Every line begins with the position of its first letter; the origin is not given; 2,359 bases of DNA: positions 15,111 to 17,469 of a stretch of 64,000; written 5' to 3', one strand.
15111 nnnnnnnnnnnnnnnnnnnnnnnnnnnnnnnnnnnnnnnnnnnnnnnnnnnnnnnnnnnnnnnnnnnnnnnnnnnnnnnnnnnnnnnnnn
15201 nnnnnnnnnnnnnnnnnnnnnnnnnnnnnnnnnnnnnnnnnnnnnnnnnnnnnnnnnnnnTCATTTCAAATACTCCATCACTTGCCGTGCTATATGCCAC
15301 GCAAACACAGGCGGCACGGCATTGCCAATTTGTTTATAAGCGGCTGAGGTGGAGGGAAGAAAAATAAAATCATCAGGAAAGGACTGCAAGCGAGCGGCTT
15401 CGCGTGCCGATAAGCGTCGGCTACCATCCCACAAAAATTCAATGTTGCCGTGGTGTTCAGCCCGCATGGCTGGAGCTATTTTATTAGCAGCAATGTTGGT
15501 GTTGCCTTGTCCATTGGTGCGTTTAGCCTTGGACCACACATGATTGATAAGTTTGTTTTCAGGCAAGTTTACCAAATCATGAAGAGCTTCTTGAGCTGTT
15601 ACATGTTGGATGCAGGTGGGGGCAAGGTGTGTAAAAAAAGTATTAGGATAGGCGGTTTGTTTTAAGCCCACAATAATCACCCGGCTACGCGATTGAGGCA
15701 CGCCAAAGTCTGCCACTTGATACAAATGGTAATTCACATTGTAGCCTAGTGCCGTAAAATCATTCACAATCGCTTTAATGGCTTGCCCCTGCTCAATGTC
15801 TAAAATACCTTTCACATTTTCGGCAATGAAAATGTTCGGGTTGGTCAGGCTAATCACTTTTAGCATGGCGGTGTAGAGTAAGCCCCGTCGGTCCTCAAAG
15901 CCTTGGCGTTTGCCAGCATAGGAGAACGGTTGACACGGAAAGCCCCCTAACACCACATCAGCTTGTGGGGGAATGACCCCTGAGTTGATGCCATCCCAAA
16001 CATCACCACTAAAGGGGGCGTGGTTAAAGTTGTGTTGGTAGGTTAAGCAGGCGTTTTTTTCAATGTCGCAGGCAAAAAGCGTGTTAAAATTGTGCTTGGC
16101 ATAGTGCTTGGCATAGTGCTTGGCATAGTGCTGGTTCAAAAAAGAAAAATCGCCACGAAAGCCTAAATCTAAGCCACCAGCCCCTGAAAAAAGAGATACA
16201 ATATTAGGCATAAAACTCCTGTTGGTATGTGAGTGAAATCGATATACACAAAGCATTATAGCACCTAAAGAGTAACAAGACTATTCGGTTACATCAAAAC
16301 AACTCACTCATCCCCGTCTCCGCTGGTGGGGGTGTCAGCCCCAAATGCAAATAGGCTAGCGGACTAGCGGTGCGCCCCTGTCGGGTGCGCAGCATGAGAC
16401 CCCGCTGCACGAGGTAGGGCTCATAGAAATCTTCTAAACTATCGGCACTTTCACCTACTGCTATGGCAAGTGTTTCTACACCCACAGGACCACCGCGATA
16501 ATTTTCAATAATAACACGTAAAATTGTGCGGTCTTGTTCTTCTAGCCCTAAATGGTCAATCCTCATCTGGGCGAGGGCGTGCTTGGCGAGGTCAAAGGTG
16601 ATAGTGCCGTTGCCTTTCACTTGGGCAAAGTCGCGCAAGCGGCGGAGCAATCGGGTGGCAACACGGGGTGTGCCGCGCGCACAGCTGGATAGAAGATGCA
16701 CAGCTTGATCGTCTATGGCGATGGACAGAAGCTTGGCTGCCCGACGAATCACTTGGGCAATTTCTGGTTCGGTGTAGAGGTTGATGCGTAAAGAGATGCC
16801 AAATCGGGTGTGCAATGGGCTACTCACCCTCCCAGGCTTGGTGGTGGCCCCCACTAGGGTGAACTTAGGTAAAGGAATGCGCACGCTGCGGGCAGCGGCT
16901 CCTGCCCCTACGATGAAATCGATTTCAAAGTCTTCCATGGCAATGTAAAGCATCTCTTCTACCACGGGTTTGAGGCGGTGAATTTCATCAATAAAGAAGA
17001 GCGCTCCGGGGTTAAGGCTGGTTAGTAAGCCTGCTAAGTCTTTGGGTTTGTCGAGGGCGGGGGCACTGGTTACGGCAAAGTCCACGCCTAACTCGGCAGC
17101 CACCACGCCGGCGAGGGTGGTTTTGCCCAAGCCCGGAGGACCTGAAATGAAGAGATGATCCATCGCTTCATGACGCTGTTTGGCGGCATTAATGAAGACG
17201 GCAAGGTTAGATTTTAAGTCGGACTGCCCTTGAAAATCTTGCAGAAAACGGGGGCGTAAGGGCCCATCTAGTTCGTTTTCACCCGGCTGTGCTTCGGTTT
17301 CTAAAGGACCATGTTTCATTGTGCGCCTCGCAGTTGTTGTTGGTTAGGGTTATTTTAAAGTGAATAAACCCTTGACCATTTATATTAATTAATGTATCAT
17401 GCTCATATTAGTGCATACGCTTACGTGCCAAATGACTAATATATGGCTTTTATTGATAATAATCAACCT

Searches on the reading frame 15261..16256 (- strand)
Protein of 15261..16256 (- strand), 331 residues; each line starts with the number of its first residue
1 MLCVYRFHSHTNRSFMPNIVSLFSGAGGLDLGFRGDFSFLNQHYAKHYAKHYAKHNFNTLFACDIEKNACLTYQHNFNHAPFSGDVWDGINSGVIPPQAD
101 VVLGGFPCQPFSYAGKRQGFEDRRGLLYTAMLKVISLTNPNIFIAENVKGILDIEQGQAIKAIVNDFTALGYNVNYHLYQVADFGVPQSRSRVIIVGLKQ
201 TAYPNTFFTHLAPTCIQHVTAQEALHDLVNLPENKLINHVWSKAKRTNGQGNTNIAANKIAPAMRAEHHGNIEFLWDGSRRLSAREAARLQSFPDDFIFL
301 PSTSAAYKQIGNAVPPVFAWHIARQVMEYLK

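Call 3: search_protein_families(library=pfam, proteins=[window:15261-16256:-], max_evalue=1)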
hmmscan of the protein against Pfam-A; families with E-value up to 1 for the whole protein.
window:15261-16256:- (331 aa): 1 family
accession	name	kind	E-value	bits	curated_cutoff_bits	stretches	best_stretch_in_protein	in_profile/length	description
PF00145.23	DNA_methylase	-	9.4e-69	232.7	22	2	18-248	2-216/324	C-5 cytosine-specific DNA methylase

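Call 4: search_protein_families(library=ncbifam, proteins=[window:15261-16256:-], max_evalue=1)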
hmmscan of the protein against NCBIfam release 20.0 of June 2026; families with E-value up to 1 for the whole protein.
window:15261-16256:- (331 aa): 2 families
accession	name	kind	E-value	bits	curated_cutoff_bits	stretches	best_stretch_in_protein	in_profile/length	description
TIGR00675.1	dcm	superfamily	3.1e-70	237.4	100.65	2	19-231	1-191/329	DNA (cytosine-5-)-methyltransferase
NF007772.0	PRK10458.1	subfamily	1.1e-20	73.7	710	2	10-206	84-294/472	DNA cytosine methylase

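Call 15: search_protein_families(library=padloc, proteins=[window:15261-16256:-], max_evalue=1)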
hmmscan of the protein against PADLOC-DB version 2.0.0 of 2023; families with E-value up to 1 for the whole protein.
window:15261-16256:- (331 aa): 61 families (the best 25 are shown)
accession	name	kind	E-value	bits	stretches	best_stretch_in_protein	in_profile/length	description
PDLC03378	MTase_II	-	9e-88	292.8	2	17-245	3-213/344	Type II methyltransferase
PDLC03272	MTase_II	-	7.9e-77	257.1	1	10-330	68-390/407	Type II methyltransferase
PDLC03234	MTase_II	-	1.2e-65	220.3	3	57-232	26-206/375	Type II methyltransferase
PDLC00026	DruM2|DruM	-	2.1e-58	196.5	2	55-330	24-318/336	DNA cytosine methylase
PDLC00031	DruM2|DruM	-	5.7e-58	194.7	2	18-236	13-217/361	DNA cytosine methylase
PDLC00033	DruM2|DruM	-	7.3e-55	184.7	2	18-204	23-196/368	DNA cytosine methylase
PDLC00027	DruM2|DruM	-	2.9e-54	182.8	2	18-200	13-173/361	DNA cytosine methylase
PDLC03326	MTase_II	-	9.6e-52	174.5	2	18-238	6-224/412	Type II methyltransferase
PDLC03307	MTase_II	-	2.2e-48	163.4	2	57-202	22-193/382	Type II methyltransferase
PDLC03237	MTase_II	-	3.8e-48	162.1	2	19-216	796-986/1036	Type II methyltransferase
PDLC02649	DrmMII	-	5.4e-46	155.4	3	98-233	115-252/422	DrmMII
PDLC02650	DrmMII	-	1e-44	151.2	3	19-153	11-138/435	DrmMII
PDLC00030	DruM2|DruM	-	1.4e-42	144.2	2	17-213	6-199/380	DNA cytosine methylase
PDLC03217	MTase_II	-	6.4e-38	128.7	2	54-199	403-545/703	Type II methyltransferase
PDLC03330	MTase_II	-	1.1e-36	124.6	2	59-202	122-268/430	Type II methyltransferase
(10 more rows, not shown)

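Call 16: search_protein_families(library=phrogs, proteins=[window:15261-16256:-], max_evalue=1)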
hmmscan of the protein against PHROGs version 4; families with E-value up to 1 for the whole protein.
window:15261-16256:- (331 aa): 14 families
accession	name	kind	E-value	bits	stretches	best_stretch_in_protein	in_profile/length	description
phrog_116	-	other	4.5e-75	254.4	1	10-330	201-493/779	DNA methyltransferase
phrog_363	-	other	1.9e-45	156.4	1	11-328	48-314/327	DNA methyltransferase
phrog_23910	-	unknown function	6.6e-11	43.2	1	278-330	41-98/99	-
phrog_36001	-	unknown function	8.5e-11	41.8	1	127-326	490-694/715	-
phrog_16427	-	other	2.9e-06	28.2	1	267-331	105-173/235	DNA methyltransferase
phrog_29583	-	other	4.4e-06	26.7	1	95-153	75-133/468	DNA methyltransferase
phrog_16528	-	other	1e-05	26.2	1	277-320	168-212/236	DNA methyltransferase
phrog_864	-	DNA, RNA and nucleotide metabolism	2.3e-05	24.1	1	72-176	681-773/1064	DNA primase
phrog_5999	-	other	3.6e-05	24.7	1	97-130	67-103/109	DNA methyltransferase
phrog_17284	-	unknown function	9e-05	22.9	1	279-328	159-212/245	-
phrog_13621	-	unknown function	0.00012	23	1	278-325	53-107/121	-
phrog_26324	-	other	0.00087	20.4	1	243-330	109-207/210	DNA methyltransferase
phrog_23072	-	other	0.18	12.3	1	278-325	332-386/400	DNA methyltransferase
phrog_32758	-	other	0.21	12.3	1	160-197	5-42/154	DNA methyltransferase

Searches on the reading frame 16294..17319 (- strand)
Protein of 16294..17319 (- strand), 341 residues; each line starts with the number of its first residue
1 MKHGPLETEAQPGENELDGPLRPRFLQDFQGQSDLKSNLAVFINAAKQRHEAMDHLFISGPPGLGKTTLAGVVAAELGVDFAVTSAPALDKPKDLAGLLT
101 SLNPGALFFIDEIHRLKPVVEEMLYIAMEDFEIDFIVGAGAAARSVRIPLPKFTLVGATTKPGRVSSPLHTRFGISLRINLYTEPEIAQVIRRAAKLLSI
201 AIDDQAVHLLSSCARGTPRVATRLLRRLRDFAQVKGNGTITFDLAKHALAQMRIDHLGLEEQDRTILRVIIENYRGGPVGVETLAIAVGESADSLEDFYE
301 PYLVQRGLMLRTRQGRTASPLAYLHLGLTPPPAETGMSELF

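Call 40: find_related_loci(query=window:16294-17319:-, collection=genome_contigs, flank=10000)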
Query window:16294-17319:- (341 aa) in genome_contigs; peptide patterns used: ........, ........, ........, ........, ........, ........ (x = any residue, [..] = any of these).
599 stretches matched a pattern (row limit reached: there are more); 572 encode a relative of the query (tblastn E <= 1e-3); the best 80 are kept; 80 distinct loci.
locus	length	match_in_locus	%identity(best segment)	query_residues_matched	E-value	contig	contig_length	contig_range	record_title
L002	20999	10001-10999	68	6-338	2e-151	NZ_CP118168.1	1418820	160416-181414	Entomospira nematocerorum strain BR208 chromosome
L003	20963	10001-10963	65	6-326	6e-143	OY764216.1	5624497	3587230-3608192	MAG: Spirochaetia bacterium isolate 151cca69-ec02-4520-8068-0d6d6324a753 genome assembly, chromosome: 1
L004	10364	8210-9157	66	13-328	8e-140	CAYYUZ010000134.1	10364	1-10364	MAG TPA_asm: uncultured Spirochaetales bacterium isolate binchicken_co54_357 genome assembly, contig: NODE_11695_length_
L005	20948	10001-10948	64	13-328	9e-139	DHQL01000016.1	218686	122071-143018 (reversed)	MAG TPA_asm: Spirochaeta sp. UBA5339 UBA5339_contig_154, whole genome shotgun sequence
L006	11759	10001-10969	63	14-336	2e-138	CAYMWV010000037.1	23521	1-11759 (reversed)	MAG TPA_asm: uncultured Sediminispirochaeta sp. isolate binchicken_co8_328 genome assembly, contig: NODE_3253_length_235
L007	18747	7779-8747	63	6-328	4e-138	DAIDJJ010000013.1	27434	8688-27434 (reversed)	MAG TPA_asm: Spirochaetales bacterium isolate clean382 NODE_13_length_27434_cov_3.326169, whole genome shotgun sequence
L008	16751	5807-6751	63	14-328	1e-137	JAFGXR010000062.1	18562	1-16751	MAG: Spirochaetales bacterium isolate ZodW_Metabat.41 k87_6390939, whole genome shotgun sequence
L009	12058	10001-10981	62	15-341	5e-137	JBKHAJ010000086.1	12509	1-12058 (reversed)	MAG: Spirochaetia bacterium isolate D1M01_14 NODE_7922_length_12509_cov_4.533082, whole genome shotgun sequence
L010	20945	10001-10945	63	14-328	5e-136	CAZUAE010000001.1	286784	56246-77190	MAG TPA_asm: uncultured Spirochaetales bacterium isolate binchicken_co8_387 genome assembly, contig: NODE_3_length_28678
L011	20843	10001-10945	61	14-328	9e-136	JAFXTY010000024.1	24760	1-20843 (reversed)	MAG: Spirochaetia bacterium isolate RGIG6743 Sheep_Rumen-3__c405945, whole genome shotgun sequence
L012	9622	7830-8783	61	14-331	1e-135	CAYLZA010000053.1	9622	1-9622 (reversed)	MAG TPA_asm: uncultured Spirochaetales bacterium isolate SRP141376_co2_272 genome assembly, contig: NODE_13175_length_96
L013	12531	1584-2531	65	13-328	3e-135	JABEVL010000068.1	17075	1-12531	MAG: Spirochaetales bacterium isolate MAG 31 k99_883639, whole genome shotgun sequence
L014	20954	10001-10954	63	14-331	3e-135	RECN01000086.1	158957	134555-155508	MAG: Spirochaetaceae bacterium isolate DLM2.Bin42 NODE_26_length_158957_cov_10.5941, whole genome shotgun sequence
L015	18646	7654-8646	61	6-337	1e-134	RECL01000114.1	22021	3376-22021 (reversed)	MAG: Spirochaetaceae bacterium isolate DLM2.Bin35 NODE_2909_length_22021_cov_11.856, whole genome shotgun sequence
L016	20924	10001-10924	63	21-328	6e-135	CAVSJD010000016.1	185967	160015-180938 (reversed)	MAG: uncultured Spirochaetota bacterium isolate MFD01721.bin.2.19 genome assembly, contig: contig_64282, whole genome sh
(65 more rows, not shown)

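Call 44: search_protein_families(library=pfam, proteins=[L002:11077-11913:+, L002:11938-12171:+, L002:12143-12358:+], max_evalue=1)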
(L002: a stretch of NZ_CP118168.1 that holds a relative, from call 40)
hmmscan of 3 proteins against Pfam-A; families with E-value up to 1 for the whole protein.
L002:11077-11913:+ (278 aa): 1 family
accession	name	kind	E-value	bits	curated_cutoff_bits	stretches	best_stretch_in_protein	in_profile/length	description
PF06289.16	FlbD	-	0.0018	18.2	24.7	1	230-274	12-55/59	Flagellar and Swarming motility proteins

L002:11938-12171:+ (77 aa): 1 family
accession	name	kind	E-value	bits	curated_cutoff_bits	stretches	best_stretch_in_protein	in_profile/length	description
PF06289.16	FlbD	-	6e-05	23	24.7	1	3-30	2-29/59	Flagellar and Swarming motility proteins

L002:12143-12358:+ (71 aa): 0 families

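Call 86: search_protein_families(library=phrogs, proteins=[L002:11938-12171:+], max_evalue=0.01)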
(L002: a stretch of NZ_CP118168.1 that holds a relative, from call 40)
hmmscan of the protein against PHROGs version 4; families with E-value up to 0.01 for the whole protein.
L002:11938-12171:+ (77 aa): 0 families
